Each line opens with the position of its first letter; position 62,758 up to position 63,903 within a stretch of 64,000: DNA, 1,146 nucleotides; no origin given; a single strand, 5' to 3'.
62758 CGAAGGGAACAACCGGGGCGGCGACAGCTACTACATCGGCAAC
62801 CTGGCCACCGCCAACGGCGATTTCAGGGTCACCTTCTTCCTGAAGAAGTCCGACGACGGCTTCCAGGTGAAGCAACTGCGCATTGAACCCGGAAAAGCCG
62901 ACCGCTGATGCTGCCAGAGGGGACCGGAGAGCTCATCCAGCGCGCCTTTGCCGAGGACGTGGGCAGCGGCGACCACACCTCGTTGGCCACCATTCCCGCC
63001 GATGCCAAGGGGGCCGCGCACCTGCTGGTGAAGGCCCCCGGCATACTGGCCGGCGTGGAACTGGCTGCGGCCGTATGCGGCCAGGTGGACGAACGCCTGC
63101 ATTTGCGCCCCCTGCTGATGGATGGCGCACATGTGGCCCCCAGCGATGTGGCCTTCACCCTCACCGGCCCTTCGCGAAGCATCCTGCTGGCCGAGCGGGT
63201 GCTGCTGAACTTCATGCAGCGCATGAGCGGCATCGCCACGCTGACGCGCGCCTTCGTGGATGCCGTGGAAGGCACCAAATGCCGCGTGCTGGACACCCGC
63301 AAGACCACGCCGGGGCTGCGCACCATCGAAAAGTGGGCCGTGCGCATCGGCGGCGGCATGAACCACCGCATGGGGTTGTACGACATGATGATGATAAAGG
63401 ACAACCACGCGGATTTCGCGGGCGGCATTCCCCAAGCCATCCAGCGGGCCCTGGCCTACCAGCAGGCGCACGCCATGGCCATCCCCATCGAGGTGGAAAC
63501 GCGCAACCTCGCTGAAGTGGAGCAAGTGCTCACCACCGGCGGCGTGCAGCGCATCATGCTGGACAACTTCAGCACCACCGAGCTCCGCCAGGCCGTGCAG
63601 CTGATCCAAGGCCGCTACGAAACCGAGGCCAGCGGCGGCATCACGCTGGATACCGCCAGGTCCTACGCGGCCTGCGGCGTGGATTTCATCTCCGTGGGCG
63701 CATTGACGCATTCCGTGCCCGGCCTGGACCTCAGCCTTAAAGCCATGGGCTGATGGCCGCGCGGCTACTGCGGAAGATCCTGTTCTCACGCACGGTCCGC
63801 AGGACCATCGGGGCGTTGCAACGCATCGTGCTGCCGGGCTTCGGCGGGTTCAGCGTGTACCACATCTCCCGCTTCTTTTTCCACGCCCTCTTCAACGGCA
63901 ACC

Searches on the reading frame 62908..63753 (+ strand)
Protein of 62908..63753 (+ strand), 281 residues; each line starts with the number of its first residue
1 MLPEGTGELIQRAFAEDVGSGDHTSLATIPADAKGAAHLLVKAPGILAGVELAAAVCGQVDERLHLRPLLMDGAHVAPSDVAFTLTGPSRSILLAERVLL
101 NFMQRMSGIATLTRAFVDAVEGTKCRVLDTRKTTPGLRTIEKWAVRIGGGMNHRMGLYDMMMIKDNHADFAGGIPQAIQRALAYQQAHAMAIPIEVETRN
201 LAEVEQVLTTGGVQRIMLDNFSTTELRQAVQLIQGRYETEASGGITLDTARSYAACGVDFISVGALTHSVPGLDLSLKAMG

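Call 19: search_protein_families(library=pfam, proteins=[window:62908-63753:+], max_evalue=0.0001)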
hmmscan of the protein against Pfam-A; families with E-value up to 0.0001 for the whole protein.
window:62908-63753:+ (281 aa): 2 families
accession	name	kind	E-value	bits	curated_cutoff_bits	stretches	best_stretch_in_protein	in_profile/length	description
PF01729.25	QRPTase_C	-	3.7e-59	199.7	23.1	1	109-278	1-169/169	Quinolinate phosphoribosyl transferase, C-terminal domain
PF02749.22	QRPTase_N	-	1.6e-18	67.1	27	1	22-107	1-82/82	Quinolinate phosphoribosyl transferase, N-terminal domain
